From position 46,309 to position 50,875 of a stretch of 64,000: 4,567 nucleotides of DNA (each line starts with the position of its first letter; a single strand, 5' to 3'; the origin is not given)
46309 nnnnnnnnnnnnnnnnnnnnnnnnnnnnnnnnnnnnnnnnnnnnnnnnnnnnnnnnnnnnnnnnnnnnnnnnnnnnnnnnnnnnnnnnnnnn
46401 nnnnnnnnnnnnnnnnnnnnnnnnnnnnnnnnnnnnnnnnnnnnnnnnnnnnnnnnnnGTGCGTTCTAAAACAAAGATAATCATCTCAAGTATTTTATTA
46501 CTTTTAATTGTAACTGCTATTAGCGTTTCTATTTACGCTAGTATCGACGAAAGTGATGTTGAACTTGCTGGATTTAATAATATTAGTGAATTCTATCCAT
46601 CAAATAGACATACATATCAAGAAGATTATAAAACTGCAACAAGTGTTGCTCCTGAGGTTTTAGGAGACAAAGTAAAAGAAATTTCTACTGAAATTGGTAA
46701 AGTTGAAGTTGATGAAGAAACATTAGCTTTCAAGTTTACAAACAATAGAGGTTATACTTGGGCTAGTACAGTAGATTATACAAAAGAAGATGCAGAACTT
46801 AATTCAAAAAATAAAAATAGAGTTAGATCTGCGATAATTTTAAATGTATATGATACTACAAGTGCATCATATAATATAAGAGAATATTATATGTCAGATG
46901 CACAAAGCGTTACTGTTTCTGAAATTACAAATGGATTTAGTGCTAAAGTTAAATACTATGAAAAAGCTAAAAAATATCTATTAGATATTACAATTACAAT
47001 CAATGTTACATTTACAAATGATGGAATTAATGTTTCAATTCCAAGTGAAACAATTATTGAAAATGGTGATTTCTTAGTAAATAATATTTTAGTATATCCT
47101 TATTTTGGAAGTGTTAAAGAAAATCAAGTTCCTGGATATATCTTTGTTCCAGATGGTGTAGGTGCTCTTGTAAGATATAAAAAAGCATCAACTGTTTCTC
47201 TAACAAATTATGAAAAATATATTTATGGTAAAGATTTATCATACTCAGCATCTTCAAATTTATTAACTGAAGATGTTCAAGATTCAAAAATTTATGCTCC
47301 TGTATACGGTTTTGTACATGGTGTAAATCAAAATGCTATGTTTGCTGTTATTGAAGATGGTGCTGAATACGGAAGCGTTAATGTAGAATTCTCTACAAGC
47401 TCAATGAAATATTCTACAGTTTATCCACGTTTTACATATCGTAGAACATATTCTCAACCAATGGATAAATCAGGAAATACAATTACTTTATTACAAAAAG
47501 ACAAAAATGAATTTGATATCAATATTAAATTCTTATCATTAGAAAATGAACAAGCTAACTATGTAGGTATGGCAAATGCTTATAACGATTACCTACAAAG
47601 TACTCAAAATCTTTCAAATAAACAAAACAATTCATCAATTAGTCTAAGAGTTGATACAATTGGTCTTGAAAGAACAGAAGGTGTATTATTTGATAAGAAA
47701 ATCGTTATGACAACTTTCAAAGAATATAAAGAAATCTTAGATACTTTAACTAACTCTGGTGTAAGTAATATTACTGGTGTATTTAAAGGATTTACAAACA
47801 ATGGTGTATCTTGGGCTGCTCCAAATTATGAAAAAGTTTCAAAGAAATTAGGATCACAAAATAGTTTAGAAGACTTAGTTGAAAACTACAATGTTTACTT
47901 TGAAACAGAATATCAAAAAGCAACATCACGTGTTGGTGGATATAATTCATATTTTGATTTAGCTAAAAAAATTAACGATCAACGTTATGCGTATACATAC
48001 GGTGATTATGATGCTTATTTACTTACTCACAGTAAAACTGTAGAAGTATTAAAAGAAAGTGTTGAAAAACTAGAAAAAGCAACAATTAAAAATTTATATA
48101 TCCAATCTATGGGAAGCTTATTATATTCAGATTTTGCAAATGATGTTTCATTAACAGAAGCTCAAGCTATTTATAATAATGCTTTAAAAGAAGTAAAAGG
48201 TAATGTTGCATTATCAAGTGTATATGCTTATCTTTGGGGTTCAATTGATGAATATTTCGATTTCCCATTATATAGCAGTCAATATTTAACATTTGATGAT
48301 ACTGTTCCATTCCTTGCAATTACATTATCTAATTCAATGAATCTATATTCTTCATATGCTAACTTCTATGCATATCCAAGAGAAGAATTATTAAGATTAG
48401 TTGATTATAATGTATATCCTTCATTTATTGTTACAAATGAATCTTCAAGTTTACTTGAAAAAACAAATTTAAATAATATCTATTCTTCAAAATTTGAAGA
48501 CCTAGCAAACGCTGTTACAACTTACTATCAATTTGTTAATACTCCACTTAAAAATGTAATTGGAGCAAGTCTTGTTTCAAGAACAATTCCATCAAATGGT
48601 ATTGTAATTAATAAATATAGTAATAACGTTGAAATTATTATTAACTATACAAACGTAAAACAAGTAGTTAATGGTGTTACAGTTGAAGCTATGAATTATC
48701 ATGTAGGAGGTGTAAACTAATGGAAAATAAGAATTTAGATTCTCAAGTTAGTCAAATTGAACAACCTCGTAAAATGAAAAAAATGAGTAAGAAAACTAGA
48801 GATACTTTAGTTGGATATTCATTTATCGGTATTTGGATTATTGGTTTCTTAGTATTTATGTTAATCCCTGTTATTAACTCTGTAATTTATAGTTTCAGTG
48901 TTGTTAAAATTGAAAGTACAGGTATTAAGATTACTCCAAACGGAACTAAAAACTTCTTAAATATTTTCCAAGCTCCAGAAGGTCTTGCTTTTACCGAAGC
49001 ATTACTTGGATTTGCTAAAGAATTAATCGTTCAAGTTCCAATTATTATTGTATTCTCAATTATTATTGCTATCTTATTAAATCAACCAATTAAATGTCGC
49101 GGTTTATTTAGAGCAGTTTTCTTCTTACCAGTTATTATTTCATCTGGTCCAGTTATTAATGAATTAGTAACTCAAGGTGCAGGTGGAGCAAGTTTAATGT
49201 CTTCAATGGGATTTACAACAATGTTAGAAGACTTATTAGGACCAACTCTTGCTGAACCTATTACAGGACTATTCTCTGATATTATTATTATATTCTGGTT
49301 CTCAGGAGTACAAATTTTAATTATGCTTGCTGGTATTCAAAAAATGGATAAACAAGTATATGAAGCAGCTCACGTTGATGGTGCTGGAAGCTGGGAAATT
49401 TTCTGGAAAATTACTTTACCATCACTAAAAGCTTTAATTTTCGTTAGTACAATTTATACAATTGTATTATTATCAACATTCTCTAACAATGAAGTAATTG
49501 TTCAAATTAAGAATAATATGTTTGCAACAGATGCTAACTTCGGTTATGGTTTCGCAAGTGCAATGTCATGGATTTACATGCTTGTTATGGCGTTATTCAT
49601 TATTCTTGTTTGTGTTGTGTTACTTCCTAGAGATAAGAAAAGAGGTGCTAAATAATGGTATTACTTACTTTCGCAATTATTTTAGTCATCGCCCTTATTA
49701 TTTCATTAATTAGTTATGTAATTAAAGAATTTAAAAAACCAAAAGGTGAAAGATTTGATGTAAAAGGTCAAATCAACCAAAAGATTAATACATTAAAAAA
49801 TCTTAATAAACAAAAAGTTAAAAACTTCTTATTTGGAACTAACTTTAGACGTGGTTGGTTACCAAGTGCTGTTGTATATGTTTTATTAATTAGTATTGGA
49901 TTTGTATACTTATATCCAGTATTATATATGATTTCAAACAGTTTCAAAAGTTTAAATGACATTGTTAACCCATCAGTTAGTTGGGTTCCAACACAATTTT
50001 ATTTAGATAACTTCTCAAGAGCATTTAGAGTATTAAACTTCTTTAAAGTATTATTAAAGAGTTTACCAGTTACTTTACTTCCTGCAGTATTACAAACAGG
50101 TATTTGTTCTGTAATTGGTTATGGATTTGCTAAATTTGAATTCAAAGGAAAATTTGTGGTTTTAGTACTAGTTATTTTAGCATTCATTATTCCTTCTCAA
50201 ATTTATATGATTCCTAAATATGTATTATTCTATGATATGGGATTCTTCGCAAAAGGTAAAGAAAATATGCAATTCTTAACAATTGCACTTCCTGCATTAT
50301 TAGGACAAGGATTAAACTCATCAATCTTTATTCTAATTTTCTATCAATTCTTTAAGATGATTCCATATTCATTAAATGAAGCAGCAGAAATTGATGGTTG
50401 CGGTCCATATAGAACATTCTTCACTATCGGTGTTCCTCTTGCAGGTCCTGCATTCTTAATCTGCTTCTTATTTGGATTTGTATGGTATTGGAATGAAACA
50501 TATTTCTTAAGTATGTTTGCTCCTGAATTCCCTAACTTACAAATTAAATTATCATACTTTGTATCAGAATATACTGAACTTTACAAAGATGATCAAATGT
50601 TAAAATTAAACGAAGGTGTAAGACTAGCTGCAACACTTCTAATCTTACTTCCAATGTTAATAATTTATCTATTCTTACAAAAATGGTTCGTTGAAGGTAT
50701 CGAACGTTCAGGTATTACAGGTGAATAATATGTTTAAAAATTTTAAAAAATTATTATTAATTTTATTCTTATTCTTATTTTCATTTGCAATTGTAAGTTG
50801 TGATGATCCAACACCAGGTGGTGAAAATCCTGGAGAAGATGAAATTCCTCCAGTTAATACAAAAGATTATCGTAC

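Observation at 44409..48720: Uncharacterized two-gene module (NHL-propeller/TPR/multi-TM protein plus 760-aa exported protein) wired into the middle of a sugar ABC transporter operon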

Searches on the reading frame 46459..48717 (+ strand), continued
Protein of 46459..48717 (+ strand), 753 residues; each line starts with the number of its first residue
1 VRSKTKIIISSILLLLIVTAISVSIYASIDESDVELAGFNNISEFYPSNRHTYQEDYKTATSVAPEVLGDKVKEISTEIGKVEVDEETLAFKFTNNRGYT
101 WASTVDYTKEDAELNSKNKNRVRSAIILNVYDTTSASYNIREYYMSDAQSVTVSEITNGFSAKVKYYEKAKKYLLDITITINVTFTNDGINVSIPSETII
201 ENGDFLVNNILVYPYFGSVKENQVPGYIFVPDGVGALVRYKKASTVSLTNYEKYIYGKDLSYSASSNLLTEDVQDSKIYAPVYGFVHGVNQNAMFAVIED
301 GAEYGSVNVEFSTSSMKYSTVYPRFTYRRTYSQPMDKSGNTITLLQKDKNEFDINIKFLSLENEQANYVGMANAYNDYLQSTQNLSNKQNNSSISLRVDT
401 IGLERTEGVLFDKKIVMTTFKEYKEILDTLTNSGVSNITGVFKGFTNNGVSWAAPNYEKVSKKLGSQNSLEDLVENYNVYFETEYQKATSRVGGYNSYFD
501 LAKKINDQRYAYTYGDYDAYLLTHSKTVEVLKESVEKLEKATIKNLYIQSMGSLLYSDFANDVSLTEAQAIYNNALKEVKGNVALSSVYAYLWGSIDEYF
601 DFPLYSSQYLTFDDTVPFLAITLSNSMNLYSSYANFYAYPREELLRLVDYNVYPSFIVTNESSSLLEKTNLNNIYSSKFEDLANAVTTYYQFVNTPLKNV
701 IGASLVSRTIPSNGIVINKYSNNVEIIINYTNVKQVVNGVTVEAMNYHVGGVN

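Call 57: find_encoding_contigs(protein=P0252, flank=10000, max_places=2)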
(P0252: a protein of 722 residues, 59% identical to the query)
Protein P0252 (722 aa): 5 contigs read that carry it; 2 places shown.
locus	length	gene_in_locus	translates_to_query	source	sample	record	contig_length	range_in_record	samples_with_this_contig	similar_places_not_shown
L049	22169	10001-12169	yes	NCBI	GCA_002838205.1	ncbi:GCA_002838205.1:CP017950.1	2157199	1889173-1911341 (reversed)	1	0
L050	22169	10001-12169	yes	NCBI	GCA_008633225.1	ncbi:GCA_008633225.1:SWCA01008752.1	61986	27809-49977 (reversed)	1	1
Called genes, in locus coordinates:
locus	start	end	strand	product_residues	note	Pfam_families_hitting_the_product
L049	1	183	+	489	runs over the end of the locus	PF00884:Sulfatase, PF01663:Phosphodiest, PF16347:SGSH_C (weak)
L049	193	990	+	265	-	PF01261:AP_endonuc_2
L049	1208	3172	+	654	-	PF07523:Big_3 (faint), PF16403:Bact_surface_Ig-like, PF01547:SBP_bac_1, PF13416:SBP_bac_8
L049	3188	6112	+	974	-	PF01547:SBP_bac_1, PF13416:SBP_bac_8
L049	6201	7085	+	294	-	PF00528:BPD_transp_1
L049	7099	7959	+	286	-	PF00528:BPD_transp_1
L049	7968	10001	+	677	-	PF06977:SdiA-regulated (faint), PF01436:NHL (faint), PF08450:SGL (faint), PF13432:TPR_16 (weak)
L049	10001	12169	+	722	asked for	PF18952:DUF5696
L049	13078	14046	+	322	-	PF00528:BPD_transp_1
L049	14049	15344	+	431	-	PF10091:Glycoamylase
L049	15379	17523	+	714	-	PF00933:Glyco_hydro_3, PF01915:Glyco_hydro_3_C, PF14310:Fn3-like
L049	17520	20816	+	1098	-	PF21958:SOGP_N, PF21250:SOGP_2nd, PF17167:Glyco_hydro_94, PF21270:SOGP_4th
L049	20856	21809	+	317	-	PF00356:LacI, PF00532:Peripla_BP_1, PF13407:Peripla_BP_4, PF13377:Peripla_BP_3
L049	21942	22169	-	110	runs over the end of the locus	-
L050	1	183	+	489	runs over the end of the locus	PF00884:Sulfatase, PF01663:Phosphodiest, PF16347:SGSH_C (weak)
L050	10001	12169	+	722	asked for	PF18952:DUF5696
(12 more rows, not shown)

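Call 61: search_protein_representatives(alignment_id=A1)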
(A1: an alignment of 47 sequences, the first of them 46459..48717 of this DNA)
Query: 47 sequences, 752 profile positions. Proteins with E-value up to 0.001 (for the whole library): 5729; up to 1e-10: 4672; up to 1e-30: 3601. The best 150 are listed.
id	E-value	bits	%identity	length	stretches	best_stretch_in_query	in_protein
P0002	7.9e-288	973.2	-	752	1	1-750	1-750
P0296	9.4e-272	920.1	-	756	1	2-750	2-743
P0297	1.6e-269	912.7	-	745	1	5-748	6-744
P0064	1.2e-268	909.9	-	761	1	1-750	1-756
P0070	5.3e-263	891.1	-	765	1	1-749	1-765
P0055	4.0e-256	868.4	-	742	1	3-750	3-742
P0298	7.4e-253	857.6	-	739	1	8-750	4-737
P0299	2.2e-247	839.5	-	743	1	2-750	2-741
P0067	1.2e-246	837.1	-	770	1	1-749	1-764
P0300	3.7e-239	812.3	-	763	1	3-751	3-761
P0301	1.2e-231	787.5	-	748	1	2-750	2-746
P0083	3.2e-230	782.7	-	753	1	5-748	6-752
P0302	1.6e-228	777.1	-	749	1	6-749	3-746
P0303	6.6e-226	768.5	-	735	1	45-742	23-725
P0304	3.6e-225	766.1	-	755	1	7-750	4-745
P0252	6.5e-172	590.0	-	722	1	7-750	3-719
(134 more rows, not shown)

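Call 63: search_dna_similar(query=window:46459-48717:+, collection=plasmids, mode=protein, max_evalue=0.001, max_rows=30)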
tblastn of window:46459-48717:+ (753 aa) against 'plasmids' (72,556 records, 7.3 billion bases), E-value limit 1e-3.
Records with a match: 2; places in all: 2; records where one place covers at least 80% of the query: 0.
Best place of each record, by identity: <60% 2.
By first word of the organism name: Butyrivibrio 1; Paenibacillus 1.
By predicted mobility (MOB-suite, as given by PLSDB): non-mobilizable 2.
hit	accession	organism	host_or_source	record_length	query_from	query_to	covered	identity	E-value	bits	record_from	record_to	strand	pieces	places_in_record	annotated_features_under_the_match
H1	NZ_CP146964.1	Butyrivibrio fibrisolvens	Bovinae,Bovine rumen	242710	177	747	63%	30.8%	9e-23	184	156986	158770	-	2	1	DUF5696 domain-containing protein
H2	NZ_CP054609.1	Paenibacillus cellulosilyticus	cell culture,soil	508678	81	474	52%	26.8%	2e-24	118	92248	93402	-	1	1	DUF5696 domain-containing protein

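Call 64: get_annotated_region(hit=H1, flank=12000)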
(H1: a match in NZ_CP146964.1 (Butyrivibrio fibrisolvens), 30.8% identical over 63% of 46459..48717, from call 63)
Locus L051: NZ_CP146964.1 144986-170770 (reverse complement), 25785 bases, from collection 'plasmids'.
description: Butyrivibrio fibrisolvens strain D1 plasmid pNP243, complete sequence
organism: Butyrivibrio fibrisolvens (NCBI taxid 831)
taxonomy: Bacteria; Bacillota; Clostridia; Lachnospirales; Lachnospiraceae; Butyrivibrio; Butyrivibrio fibrisolvens
host: -; source: Bovinae,Bovine rumen; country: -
typing (MOB-suite, as given by PLSDB): non-mobilizable
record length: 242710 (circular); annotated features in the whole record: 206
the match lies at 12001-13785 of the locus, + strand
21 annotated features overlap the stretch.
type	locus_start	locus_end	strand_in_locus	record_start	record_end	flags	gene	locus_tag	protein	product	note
CDS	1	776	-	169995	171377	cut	-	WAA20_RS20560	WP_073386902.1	response regulator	GO:0000160 - phosphorelay signal transduction system [Evidence IEA]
CDS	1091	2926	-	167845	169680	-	-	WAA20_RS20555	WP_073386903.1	histidine kinase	GO:0000160 - phosphorelay signal transduction system [Evidence IEA]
CDS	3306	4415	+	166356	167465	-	-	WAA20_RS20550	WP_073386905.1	glycoside hydrolase family 43 protein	-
CDS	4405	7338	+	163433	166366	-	-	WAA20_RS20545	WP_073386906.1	extracellular solute-binding protein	-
CDS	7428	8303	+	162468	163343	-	-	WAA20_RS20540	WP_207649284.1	sugar ABC transporter permease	-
CDS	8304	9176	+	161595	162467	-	-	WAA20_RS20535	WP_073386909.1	carbohydrate ABC transporter permease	GO:0008643 - carbohydrate transport [Evidence IEA]; GO:0055085 - transmembrane transport [Evidence IEA]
CDS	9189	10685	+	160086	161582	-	-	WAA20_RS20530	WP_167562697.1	NHL repeat-containing protein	-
CDS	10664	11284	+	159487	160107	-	-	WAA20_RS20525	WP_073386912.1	YIP1 family protein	-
CDS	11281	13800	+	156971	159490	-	-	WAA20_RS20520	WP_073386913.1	DUF5696 domain-containing protein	-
CDS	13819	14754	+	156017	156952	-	-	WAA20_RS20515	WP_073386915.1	sugar ABC transporter permease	-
CDS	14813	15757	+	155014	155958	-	-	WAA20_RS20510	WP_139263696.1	carbohydrate ABC transporter permease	GO:0008643 - carbohydrate transport [Evidence IEA]; GO:0055085 - transmembrane transport [Evidence IEA]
CDS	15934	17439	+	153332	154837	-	-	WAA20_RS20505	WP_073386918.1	extracellular solute-binding protein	-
CDS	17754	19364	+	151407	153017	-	-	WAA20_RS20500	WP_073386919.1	extracellular solute-binding protein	-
CDS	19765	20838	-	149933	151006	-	-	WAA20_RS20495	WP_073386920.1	J domain-containing protein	-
CDS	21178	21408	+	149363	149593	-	-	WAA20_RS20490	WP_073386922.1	hypothetical protein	-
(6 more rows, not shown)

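Call 65: get_annotated_region(hit=H2, flank=12000)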
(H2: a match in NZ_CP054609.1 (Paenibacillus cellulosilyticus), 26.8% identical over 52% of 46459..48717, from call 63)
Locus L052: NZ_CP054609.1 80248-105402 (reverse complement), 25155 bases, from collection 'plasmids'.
description: Paenibacillus cellulosilyticus strain KACC 14175 plasmid unnamed1, complete sequence
organism: Paenibacillus cellulosilyticus (NCBI taxid 375489)
taxonomy: Bacteria; Bacillota; Bacilli; Bacillales; Paenibacillaceae; Paenibacillus; Paenibacillus cellulosilyticus
host: -; source: cell culture,soil; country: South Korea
typing (MOB-suite, as given by PLSDB): non-mobilizable
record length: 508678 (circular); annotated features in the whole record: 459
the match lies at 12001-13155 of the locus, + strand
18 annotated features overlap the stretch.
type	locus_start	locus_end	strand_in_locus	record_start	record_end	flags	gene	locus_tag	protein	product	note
CDS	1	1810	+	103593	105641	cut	recG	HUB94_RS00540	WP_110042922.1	ATP-dependent DNA helicase RecG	GO:0006310 - DNA recombination [Evidence IEA]; GO:0006281 - DNA repair [Evidence IEA]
CDS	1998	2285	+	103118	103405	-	-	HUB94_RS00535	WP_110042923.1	stage VI sporulation protein F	-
CDS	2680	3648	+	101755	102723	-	-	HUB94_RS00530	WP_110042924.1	aldo/keto reductase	-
CDS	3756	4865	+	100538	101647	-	ugpC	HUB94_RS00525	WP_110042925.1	sn-glycerol-3-phosphate ABC transporter ATP-binding protein UgpC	-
CDS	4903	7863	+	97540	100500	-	-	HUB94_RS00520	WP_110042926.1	extracellular solute-binding protein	-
CDS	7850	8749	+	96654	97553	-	-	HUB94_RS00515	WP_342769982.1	sugar ABC transporter permease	-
CDS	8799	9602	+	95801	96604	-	-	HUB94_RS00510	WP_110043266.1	carbohydrate ABC transporter permease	GO:0008643 - carbohydrate transport [Evidence IEA]; GO:0055085 - transmembrane transport [Evidence IEA]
CDS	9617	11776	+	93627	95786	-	-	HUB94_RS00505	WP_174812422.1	YIP1 family protein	-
CDS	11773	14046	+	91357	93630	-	-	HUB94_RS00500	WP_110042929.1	DUF5696 domain-containing protein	-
CDS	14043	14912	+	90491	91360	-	-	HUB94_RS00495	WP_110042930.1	sugar ABC transporter permease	-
CDS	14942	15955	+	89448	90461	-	-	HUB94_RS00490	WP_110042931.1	carbohydrate ABC transporter permease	GO:0008643 - carbohydrate transport [Evidence IEA]; GO:0055085 - transmembrane transport [Evidence IEA]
CDS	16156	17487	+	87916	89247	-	-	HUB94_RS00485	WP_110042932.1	LLM class flavin-dependent oxidoreductase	-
CDS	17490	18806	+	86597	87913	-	-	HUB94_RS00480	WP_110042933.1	LLM class flavin-dependent oxidoreductase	-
CDS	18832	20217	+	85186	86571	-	-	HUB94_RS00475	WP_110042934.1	extracellular solute-binding protein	-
CDS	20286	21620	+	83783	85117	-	-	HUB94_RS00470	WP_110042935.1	LLM class flavin-dependent oxidoreductase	-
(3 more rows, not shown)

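Call 83: search_solved_structures(query=L033:17382-20510:+, max_evalue=0.001)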
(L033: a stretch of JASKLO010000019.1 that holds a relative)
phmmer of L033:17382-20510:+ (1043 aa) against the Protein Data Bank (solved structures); distinct sequences matched with E-value up to 0.001: 2.
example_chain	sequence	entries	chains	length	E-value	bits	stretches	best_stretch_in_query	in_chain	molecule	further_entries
9qqk_A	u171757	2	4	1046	7.5e-251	838.6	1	27-1033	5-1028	gh161 phosphorylase | GH161A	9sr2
9h8v_A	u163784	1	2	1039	9.7e-251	838.2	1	30-1033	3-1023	Cellobiose phosphorylase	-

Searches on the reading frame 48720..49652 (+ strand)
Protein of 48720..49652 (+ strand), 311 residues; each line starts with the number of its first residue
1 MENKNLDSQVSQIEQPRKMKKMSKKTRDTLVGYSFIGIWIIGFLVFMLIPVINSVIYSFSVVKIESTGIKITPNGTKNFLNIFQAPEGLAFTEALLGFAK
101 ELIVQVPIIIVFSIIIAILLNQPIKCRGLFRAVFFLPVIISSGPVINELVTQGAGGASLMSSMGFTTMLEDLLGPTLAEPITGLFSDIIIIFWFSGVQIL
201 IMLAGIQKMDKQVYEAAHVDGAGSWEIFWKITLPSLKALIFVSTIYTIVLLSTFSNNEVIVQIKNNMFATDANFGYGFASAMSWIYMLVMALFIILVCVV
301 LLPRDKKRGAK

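Call 7: search_protein_families(library=pfam, proteins=[window:48720-49652:+], max_evalue=0.01)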
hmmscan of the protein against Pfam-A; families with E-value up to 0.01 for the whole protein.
window:48720-49652:+ (311 aa): 1 family
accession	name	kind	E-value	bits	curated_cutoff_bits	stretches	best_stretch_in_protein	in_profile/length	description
PF00528.27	BPD_transp_1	-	2.4e-09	37.6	26.4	1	106-301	30-171/184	Binding-protein-dependent transport system inner membrane component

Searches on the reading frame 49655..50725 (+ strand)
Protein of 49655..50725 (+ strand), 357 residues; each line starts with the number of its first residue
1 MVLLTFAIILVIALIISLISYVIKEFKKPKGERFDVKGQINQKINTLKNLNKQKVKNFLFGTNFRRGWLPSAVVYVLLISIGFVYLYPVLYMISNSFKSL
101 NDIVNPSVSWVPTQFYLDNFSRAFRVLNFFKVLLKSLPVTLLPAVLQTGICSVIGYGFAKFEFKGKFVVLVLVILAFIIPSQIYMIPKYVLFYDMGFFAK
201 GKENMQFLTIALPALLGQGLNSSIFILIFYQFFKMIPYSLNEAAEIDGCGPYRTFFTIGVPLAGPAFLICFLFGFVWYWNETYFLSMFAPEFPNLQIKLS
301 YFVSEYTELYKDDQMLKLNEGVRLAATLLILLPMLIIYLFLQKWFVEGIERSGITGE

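Call 7: search_protein_families(library=pfam, proteins=[window:49655-50725:+], max_evalue=0.01)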
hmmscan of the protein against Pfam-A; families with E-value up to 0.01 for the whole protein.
window:49655-50725:+ (357 aa): 1 family
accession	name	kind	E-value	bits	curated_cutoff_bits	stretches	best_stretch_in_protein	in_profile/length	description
PF00528.27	BPD_transp_1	-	1.7e-14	54.4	26.4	1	153-349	3-182/184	Binding-protein-dependent transport system inner membrane component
